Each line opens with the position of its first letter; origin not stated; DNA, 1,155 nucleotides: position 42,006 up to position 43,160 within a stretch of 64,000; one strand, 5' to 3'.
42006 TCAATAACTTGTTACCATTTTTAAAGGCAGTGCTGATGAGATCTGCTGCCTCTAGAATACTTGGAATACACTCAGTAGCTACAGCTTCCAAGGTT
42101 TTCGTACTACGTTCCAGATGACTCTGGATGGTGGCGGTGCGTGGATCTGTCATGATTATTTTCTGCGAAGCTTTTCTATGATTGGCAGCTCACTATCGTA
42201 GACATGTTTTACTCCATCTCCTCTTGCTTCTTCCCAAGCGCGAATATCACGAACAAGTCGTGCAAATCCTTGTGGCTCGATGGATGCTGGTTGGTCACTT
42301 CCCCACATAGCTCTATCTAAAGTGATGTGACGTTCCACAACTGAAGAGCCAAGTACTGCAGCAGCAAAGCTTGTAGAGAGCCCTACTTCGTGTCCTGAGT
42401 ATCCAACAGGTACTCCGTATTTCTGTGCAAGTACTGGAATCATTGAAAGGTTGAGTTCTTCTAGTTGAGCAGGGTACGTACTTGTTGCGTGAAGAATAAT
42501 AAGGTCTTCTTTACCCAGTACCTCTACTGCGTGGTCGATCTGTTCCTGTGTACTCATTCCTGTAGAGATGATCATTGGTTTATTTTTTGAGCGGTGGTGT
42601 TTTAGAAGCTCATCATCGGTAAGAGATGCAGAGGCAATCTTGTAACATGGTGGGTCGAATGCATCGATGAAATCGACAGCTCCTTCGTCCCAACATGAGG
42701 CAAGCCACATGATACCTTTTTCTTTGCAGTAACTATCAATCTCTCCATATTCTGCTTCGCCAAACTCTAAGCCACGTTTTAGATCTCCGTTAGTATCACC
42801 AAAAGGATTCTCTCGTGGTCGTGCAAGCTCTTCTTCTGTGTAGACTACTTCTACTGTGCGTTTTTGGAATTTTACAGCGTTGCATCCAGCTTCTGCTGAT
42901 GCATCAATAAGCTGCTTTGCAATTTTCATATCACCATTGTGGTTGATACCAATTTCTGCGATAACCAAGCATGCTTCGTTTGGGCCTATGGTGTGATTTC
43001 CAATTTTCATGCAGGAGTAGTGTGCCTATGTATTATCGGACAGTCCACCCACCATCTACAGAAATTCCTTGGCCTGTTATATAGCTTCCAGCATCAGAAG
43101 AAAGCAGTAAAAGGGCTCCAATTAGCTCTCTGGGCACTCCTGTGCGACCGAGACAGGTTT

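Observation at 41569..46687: Phosphorylated-route ulosonic-acid module with a GmhA-type isomerase feeding a SAF-less NeuB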

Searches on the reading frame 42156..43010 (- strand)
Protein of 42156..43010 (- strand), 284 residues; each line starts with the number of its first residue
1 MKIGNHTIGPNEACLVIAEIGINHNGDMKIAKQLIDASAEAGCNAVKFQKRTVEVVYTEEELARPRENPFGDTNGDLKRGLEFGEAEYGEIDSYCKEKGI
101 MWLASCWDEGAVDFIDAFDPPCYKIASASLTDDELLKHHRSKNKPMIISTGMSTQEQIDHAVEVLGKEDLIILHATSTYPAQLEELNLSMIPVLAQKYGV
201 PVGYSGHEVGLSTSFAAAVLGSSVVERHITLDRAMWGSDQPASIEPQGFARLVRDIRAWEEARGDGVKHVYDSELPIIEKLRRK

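Call 3: search_protein_families(library=pfam, proteins=[window:42156-43010:-], max_evalue=0.01)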
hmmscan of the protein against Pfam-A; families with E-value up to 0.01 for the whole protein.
window:42156-43010:- (284 aa): 1 family
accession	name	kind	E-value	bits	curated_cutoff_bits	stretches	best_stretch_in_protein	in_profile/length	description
PF03102.20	NeuB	-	1.8e-76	257.2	22.1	1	34-268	1-241/241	NeuB family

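Call 4: search_protein_families(library=ncbifam, proteins=[window:42156-43010:-], max_evalue=0.01)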
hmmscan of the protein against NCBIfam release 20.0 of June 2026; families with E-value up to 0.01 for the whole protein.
window:42156-43010:- (284 aa): 2 families
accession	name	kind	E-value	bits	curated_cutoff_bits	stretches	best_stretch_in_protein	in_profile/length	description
TIGR03569.1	NeuB_NnaB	equivalog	1.7e-73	247.6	399.65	1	14-282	1-277/329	N-acetylneuraminate synthase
TIGR03586.1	PseI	equivalog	3.8e-60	203.8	340.25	1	15-266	3-260/327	pseudaminic acid synthase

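Call 6: find_homologous_proteins(query=window:42156-43010:-)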
Query window:42156-43010:- (284 aa): 8000 proteins with E <= 0.001 among 8000 candidates; the best 120 are listed.
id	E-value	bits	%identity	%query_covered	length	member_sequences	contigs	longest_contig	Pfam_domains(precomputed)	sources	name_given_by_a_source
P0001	1.1e-171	588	90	100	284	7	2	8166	PF03102.21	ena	-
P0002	5.4e-171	585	90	100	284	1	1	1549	PF03102.21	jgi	-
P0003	7.5e-171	585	90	100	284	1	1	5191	PF03102.21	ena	-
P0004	2.0e-170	584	90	100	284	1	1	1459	PF03102.21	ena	-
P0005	5.7e-169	579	89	100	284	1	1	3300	PF03102.21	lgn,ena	-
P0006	4.6e-168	576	87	100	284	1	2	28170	PF03102.21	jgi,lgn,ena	-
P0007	6.4e-152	523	89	90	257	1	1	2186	PF03102.21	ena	-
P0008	8.0e-150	516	77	100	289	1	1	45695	PF03102.21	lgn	-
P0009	2.0e-149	515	76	100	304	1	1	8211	PF03102.21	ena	-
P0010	4.9e-149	513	77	100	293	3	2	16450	PF03102.21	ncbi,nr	ncbi:N-acetylneuraminate synthase [Candidatus Peribacteria bacterium RIFCSPHIGHO2_02_FULL_53_20]|nr:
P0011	7.2e-149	513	78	100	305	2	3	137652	PF03102.21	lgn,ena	-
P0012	1.4e-148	512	77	100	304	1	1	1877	PF03102.21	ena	-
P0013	2.8e-148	511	76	100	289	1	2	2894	PF03102.21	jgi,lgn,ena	-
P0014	3.1e-148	511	77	100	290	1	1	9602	PF03102.21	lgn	-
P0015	6.6e-148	510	77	100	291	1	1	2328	PF03102.21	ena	-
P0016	2.1e-147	508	76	100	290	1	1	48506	PF03102.21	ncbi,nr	ncbi:N-acetylneuraminate synthase [Candidatus Peribacteria bacterium RIFCSPHIGHO2_01_FULL_55_13]|nr:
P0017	2.1e-147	508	75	100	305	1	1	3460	PF03102.21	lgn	-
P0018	2.5e-147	508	76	100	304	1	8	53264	PF03102.21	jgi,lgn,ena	-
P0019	3.5e-147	507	76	100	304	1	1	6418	PF03102.21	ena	-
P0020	5.0e-147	507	76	100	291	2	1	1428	PF03102.21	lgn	-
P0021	9.2e-147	506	75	100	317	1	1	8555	PF03102.21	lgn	-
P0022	3.5e-146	504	77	100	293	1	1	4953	PF03102.21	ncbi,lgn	-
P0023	1.7e-145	502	77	100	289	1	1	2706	PF03102.21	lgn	-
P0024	3.9e-145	501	76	100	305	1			PF03102.21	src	-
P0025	4.2e-145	501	75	100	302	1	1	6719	PF03102.21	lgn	-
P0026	2.3e-144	498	75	100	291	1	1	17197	PF03102.21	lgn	-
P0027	4.4e-144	497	74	100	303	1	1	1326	PF03102.21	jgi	jgi:N-acetylneuraminate synthase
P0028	2.0e-143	495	75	100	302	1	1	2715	PF03102.21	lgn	-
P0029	6.5e-143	493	75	100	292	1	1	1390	PF03102.21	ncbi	-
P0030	1.2e-142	493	77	99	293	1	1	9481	PF03102.21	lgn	-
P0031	2.8e-142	491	74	100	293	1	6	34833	PF03102.21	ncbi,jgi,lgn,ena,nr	ncbi:N-acetylneuraminate synthase family protein [Candidatus Peregrinibacteria bacterium]|nr:N-acety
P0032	2.3e-141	488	75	99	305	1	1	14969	PF03102.21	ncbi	-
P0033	3.1e-141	488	75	99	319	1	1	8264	PF03102.21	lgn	-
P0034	3.2e-141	488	75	100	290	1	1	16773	PF03102.21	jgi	jgi:N-acetylneuraminate synthase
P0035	7.7e-141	487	72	100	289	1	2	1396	PF03102.21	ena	-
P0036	8.5e-141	486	75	100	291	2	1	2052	PF03102.21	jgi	-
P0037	1.1e-140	486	73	100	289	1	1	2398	PF03102.21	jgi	jgi:N-acetylneuraminate synthase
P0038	1.6e-140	486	74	100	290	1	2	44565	PF03102.21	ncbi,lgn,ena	-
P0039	2.5e-140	485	72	100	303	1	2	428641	PF03102.21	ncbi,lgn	-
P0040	3.6e-140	484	73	100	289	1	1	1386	PF03102.21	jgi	jgi:N-acetylneuraminate synthase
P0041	3.8e-140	484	72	100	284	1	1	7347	PF03102.21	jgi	jgi:N-acetylneuraminate synthase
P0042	3.8e-140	484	73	100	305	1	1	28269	PF03102.21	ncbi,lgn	-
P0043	4.3e-140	484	73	100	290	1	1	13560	PF03102.21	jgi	jgi:N-acetylneuraminate synthase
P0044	4.9e-140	484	73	100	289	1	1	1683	PF03102.21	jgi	jgi:N-acetylneuraminate synthase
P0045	2.2e-139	482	74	100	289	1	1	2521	PF03102.21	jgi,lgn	-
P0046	3.8e-139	481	74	100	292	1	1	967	PF03102.21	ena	-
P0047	4.0e-139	481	73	100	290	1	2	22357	PF03102.21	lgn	-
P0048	5.2e-139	481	71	100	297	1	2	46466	PF03102.21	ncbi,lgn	-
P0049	5.5e-139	481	71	100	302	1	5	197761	PF03102.21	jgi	jgi:N-acetylneuraminate synthase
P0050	6.8e-139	480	73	100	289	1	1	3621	PF03102.21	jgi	jgi:N-acetylneuraminate synthase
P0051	7.9e-139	480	73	100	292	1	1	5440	PF03102.21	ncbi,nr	ncbi:MAG TPA: N-acetylneuraminate synthase family protein [Pyrinomonadaceae bacterium]|nr:N-acetylne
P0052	8.7e-139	480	75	100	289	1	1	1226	PF03102.21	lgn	-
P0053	1.1e-138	479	72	100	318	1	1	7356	PF03102.21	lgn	-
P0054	1.2e-138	479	75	100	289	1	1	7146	PF03102.21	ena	-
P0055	1.3e-138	479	72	100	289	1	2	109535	PF03102.21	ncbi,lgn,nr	ncbi:MAG TPA: N-acetylneuraminate synthase family protein [Opitutales bacterium]|nr:N-acetylneuramin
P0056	1.3e-138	479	73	100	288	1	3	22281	PF03102.21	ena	-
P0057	1.4e-138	479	71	100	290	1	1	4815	PF03102.21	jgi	-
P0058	2.1e-138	479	74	100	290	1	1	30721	PF03102.21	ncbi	-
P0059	2.9e-138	478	73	100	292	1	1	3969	PF03102.21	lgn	-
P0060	3.0e-138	478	73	100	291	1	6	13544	PF03102.21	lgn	-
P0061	3.2e-138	478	72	100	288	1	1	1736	PF03102.21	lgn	-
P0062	3.5e-138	478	74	100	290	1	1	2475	PF03102.21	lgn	-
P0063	4.5e-138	478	73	100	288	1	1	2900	PF03102.21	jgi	-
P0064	4.6e-138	477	73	100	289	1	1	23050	PF03102.21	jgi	jgi:N-acetylneuraminate synthase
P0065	4.6e-138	477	72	100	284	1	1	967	PF03102.21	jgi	jgi:N-acetylneuraminate synthase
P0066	5.2e-138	477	73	99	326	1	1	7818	PF03102.21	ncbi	-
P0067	5.5e-138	477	71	100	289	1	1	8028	PF03102.21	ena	-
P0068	5.9e-138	477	73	100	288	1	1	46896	PF03102.21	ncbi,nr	ncbi:MAG: N-acetylneuraminate synthase family protein [Bacteroidota bacterium]|nr:N-acetylneuraminat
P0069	5.9e-138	477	73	100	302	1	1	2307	PF03102.21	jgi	jgi:N-acetylneuraminate synthase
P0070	6.1e-138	477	71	100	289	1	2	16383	PF03102.21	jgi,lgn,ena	-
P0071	8.3e-138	477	74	100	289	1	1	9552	PF03102.21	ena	-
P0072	8.5e-138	477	71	100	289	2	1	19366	PF03102.21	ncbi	-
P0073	9.1e-138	477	73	100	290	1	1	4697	PF03102.21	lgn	-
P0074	1.0e-137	476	71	100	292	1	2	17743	PF03102.21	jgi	jgi:N-acetylneuraminate synthase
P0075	1.2e-137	476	72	100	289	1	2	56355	PF03102.21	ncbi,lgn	-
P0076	1.3e-137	476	70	100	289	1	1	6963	PF03102.21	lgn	-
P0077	1.3e-137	476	72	100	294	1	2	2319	PF03102.21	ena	-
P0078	2.2e-137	475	74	100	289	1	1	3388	PF03102.21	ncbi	-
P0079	2.2e-137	475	71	100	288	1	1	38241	PF03102.21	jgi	jgi:N-acetylneuraminate synthase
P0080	2.3e-137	475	72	100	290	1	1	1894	PF03102.21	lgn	-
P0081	2.4e-137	475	73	100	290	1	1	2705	PF03102.21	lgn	-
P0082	2.4e-137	475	72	100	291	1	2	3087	PF03102.21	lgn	-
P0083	2.6e-137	475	72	100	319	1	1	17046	PF03102.21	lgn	-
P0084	2.7e-137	475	71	100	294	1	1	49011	PF03102.21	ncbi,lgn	ncbi:MAG: N-acetylneuraminate synthase family protein [Planctomycetota bacterium]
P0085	3.1e-137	475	73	100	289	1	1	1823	PF03102.21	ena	-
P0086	3.3e-137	475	71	100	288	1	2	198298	PF03102.21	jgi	-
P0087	3.4e-137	475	72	100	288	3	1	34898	PF03102.21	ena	-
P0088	3.6e-137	475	72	100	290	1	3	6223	PF03102.21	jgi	-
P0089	4.3e-137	474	70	99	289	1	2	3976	PF03102.21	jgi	jgi:N-acetylneuraminate synthase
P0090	4.3e-137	474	72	100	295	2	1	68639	PF03102.21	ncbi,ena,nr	ncbi:MAG: N-acetylneuraminate synthase family protein [Anaerolineae bacterium]|nr:N-acetylneuraminat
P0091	4.5e-137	474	73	100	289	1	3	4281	PF03102.21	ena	-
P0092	4.6e-137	474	70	100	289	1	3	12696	PF03102.21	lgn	-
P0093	5.6e-137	474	70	100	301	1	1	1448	PF03102.21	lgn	-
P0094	5.7e-137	474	71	100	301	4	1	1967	PF03102.21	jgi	jgi:N-acetylneuraminate synthase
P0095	5.9e-137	474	71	100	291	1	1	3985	PF03102.21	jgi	jgi:N-acetylneuraminate synthase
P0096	5.9e-137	474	71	100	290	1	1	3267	PF03102.21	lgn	-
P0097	6.4e-137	474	72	100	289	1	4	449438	PF03102.21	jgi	-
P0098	6.5e-137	474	71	100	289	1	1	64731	PF03102.21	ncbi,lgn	-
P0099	7.8e-137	473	70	100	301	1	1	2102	PF03102.21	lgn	-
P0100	8.0e-137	473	71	100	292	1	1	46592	PF03102.21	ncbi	-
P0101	8.2e-137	473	70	100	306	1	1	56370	PF03102.21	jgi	jgi:N-acetylneuraminate synthase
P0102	8.3e-137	473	72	100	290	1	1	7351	PF03102.21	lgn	-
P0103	8.8e-137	473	70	100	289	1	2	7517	PF03102.21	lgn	-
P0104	8.8e-137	473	70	100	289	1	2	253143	PF03102.21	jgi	jgi:N-acetylneuraminate synthase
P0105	8.9e-137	473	73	100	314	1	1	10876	PF03102.21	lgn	-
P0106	9.2e-137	473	71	100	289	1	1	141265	PF03102.21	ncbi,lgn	-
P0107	9.6e-137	473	72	99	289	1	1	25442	PF03102.21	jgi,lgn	-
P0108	1.2e-136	473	70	100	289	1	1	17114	PF03102.21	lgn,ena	-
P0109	1.2e-136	473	70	100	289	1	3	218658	PF03102.21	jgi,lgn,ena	jgi:N-acetylneuraminate synthase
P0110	1.2e-136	473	70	100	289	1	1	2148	PF03102.21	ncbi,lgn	ncbi:MAG: N-acetylneuraminate synthase family protein [Limisphaera sp.]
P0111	1.4e-136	473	71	100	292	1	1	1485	PF03102.21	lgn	-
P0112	1.5e-136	473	73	100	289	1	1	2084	PF03102.21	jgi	jgi:N-acetylneuraminate synthase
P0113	1.5e-136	473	72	100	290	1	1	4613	PF03102.21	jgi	jgi:N-acetylneuraminate synthase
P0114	1.5e-136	472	72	100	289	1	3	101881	PF03102.21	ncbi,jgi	jgi:N-acetylneuraminate synthase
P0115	1.5e-136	472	71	100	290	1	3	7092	PF03102.21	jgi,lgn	jgi:N-acetylneuraminate synthase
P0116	1.6e-136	472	71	100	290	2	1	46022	PF03102.21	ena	-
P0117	1.7e-136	472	71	100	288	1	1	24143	PF03102.21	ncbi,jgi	jgi:N-acetylneuraminate synthase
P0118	1.8e-136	472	71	100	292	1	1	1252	PF03102.21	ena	-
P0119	1.8e-136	472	71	100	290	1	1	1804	PF03102.21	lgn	-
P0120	2.0e-136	472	73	100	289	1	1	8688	PF03102.21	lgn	-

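Call 8: search_solved_structures(query=window:42156-43010:-, max_evalue=0.001, show_alignments=2)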
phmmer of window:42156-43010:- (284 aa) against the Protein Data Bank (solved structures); distinct sequences matched with E-value up to 0.001: 8.
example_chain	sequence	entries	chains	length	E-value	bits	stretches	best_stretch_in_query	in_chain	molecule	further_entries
1vli_A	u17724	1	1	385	6.8e-38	134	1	2-267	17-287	Spore coat polysaccharide biosynthesis protein spsE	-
6ncs_A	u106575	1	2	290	4.4e-37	131.3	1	3-276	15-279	N-acetylneuraminic acid (Sialic acid) synthetase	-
8h2c_A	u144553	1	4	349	1.1e-34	123.4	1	2-266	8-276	Pseudaminic acid synthase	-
2wqp_A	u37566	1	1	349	3.9e-33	118.4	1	2-269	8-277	POLYSIALIC ACID CAPSULE BIOSYNTHESIS PROTEIN SIAC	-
1xuu_A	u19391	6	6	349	7.3e-33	117.5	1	2-269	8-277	polysialic acid capsule biosynthesis protein SiaC | N-acetylneuraminate synthase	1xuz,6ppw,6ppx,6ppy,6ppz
4ipi_A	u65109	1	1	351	7.4e-33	117.5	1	2-269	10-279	Polysialic acid capsule biosynthesis protein SiaC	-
4ipj_A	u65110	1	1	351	7.5e-33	117.5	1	2-269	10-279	Polysialic acid capsule biosynthesis protein SiaC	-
3g8r_A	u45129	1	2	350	4.4e-18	69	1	93-268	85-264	Probable spore coat polysaccharide biosynthesis protein E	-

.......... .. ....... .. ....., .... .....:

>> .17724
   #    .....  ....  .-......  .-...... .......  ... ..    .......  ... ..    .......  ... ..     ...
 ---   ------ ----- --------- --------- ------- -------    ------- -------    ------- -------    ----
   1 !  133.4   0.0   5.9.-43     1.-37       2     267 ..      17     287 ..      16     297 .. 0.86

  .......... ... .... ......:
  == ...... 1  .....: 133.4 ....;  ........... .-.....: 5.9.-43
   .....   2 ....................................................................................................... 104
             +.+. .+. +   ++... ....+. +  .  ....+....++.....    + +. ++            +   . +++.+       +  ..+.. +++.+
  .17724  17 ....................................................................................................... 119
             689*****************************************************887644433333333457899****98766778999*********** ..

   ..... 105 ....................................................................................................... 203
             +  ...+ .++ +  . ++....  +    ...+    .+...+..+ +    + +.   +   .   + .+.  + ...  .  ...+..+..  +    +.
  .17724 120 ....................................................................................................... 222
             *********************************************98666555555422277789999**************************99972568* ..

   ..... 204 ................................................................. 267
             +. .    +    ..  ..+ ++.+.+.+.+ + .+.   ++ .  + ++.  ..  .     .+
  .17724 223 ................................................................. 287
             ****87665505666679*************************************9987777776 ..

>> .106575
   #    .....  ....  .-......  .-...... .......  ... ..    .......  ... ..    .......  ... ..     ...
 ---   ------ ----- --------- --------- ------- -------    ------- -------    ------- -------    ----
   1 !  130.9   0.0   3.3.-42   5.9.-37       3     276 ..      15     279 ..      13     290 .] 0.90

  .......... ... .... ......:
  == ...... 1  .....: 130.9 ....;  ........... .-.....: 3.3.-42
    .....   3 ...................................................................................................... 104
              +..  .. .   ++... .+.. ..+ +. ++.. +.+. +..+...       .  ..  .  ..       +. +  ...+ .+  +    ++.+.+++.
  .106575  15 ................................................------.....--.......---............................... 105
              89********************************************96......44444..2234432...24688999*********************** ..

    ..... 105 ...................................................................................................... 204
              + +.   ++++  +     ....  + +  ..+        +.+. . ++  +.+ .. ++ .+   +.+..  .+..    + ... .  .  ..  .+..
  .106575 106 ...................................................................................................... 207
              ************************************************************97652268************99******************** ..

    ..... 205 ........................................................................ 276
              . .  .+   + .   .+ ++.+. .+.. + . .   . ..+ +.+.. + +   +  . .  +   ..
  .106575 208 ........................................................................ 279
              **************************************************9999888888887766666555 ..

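Call 9: find_encoding_contigs(protein=P0039, flank=10000, max_places=2)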
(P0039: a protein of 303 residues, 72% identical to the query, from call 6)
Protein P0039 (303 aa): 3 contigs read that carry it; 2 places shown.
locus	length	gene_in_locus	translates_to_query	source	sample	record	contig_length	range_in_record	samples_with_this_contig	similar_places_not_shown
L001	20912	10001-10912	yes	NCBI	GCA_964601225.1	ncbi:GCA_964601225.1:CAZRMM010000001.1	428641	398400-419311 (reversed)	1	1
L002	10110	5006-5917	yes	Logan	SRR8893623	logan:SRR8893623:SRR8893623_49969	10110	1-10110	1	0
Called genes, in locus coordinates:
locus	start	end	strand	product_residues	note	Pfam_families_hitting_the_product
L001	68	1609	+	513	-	-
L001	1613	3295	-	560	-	-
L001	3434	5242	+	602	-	PF00664:ABC_membrane, PF00005:ABC_tran, PF02463:SMC_N (weak)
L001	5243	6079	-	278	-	PF05175:MTS (weak), PF13489:Methyltransf_23, PF06325:PrmA, PF08003:Methyltransf_9, PF13847:Methyltransf_31, PF08241:Methyltransf_11, PF08242:Methyltransf_12, PF13649:Methyltransf_25, +1 more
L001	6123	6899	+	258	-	PF02348:CTP_transf_3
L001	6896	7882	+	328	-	PF00248:Aldo_ket_red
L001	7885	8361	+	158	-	PF00702:Hydrolase (faint), PF08282:Hydrolase_3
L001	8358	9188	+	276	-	PF01261:AP_endonuc_2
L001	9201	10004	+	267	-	PF00106:adh_short, PF01370:Epimerase (weak), PF08659:KR (weak), PF13561:adh_short_C2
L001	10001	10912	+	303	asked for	PF03102:NeuB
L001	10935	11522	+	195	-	PF13580:SIS_2, PF01380:SIS (weak)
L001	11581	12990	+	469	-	PF05159:Capsule_synth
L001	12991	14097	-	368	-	-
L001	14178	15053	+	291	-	-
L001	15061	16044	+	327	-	PF01370:Epimerase, PF04321:RmlD_sub_bind, PF05368:NmrA (weak), PF13460:NAD_binding_10 (weak), PF16363:GDP_Man_Dehyd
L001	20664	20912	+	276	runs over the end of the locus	PF03102:NeuB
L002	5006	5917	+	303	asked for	PF03102:NeuB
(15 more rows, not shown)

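Call 11: find_encoding_contigs(protein=P0084, flank=10000, max_places=1)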
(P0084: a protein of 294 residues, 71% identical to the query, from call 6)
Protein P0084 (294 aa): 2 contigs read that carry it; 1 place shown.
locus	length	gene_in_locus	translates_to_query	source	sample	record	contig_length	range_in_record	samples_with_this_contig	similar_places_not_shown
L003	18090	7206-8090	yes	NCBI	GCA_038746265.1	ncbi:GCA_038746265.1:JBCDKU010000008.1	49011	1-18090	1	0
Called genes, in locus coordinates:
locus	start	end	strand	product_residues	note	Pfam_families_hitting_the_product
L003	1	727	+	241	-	?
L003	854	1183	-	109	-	-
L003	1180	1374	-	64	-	-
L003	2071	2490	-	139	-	-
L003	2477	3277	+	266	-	PF00685:Sulfotransfer_1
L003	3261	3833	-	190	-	-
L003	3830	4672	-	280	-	PF00685:Sulfotransfer_1, PF13469:Sulfotransfer_3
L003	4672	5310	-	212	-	-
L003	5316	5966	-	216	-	PF13489:Methyltransf_23, PF13847:Methyltransf_31 (faint), PF08241:Methyltransf_11, PF08242:Methyltransf_12, PF13649:Methyltransf_25 (weak)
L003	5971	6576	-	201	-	PF05050:Methyltransf_21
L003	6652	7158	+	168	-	PF08282:Hydrolase_3 (weak)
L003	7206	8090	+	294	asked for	PF03102:NeuB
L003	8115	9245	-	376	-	PF20706:GT4-conflict (weak), PF00534:Glycos_transf_1, PF13692:Glyco_trans_1_4, PF13524:Glyco_trans_1_2 (weak)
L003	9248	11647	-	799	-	PF13524:Glyco_trans_1_2 (weak)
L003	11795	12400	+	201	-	PF08242:Methyltransf_12 (weak), PF13489:Methyltransf_23, PF08241:Methyltransf_11, PF13649:Methyltransf_25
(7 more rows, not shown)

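Call 12: find_encoding_contigs(protein=P0068, flank=10000, max_places=1)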
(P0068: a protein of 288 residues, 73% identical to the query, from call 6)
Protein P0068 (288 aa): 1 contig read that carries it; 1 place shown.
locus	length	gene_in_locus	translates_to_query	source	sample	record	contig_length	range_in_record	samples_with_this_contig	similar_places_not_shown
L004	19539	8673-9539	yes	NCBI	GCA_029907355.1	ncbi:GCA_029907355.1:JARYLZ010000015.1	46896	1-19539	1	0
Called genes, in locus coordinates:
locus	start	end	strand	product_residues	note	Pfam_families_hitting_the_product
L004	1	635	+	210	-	?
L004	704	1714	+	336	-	PF13641:Glyco_tranf_2_3 (weak), PF00535:Glycos_transf_2, PF10111:Glyco_tranf_2_2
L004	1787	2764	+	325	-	PF05368:NmrA (weak), PF01073:3Beta_HSD, PF01370:Epimerase, PF02719:Polysacc_synt_2, PF04321:RmlD_sub_bind, PF13460:NAD_binding_10, PF16363:GDP_Man_Dehyd, PF07993:NAD_binding_4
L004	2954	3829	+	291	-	PF00535:Glycos_transf_2, PF10111:Glyco_tranf_2_2 (weak), PF13641:Glyco_tranf_2_3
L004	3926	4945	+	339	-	-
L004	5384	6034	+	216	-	PF01209:Ubie_methyltran (faint), PF07021:MetW (weak), PF13489:Methyltransf_23, PF13847:Methyltransf_31, PF08241:Methyltransf_11, PF08242:Methyltransf_12, PF13649:Methyltransf_25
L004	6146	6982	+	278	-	PF18922:DUF5672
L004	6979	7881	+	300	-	PF00535:Glycos_transf_2, PF10111:Glyco_tranf_2_2, PF13641:Glyco_tranf_2_3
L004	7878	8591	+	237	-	PF02348:CTP_transf_3, PF12804:NTP_transf_3 (weak)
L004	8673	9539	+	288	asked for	PF03102:NeuB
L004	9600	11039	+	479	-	-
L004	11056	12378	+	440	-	PF13439:Glyco_transf_4 (faint), PF13579:Glyco_trans_4_4, PF13692:Glyco_trans_1_4, PF00534:Glycos_transf_1, PF13524:Glyco_trans_1_2 (faint)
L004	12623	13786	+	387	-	PF13579:Glyco_trans_4_4 (faint), PF20706:GT4-conflict, PF00534:Glycos_transf_1, PF13692:Glyco_trans_1_4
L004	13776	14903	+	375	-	PF00534:Glycos_transf_1, PF13692:Glyco_trans_1_4, PF13524:Glyco_trans_1_2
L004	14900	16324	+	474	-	PF04932:Wzy_C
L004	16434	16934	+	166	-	PF00702:Hydrolase (faint), PF08282:Hydrolase_3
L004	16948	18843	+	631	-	PF13522:GATase_6, PF13537:GATase_7, PF00733:Asn_synthase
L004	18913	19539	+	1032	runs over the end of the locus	PF13522:GATase_6, PF13537:GATase_7, PF00733:Asn_synthase, PF13439:Glyco_transf_4, PF13579:Glyco_trans_4_4, PF00534:Glycos_transf_1, PF13692:Glyco_trans_1_4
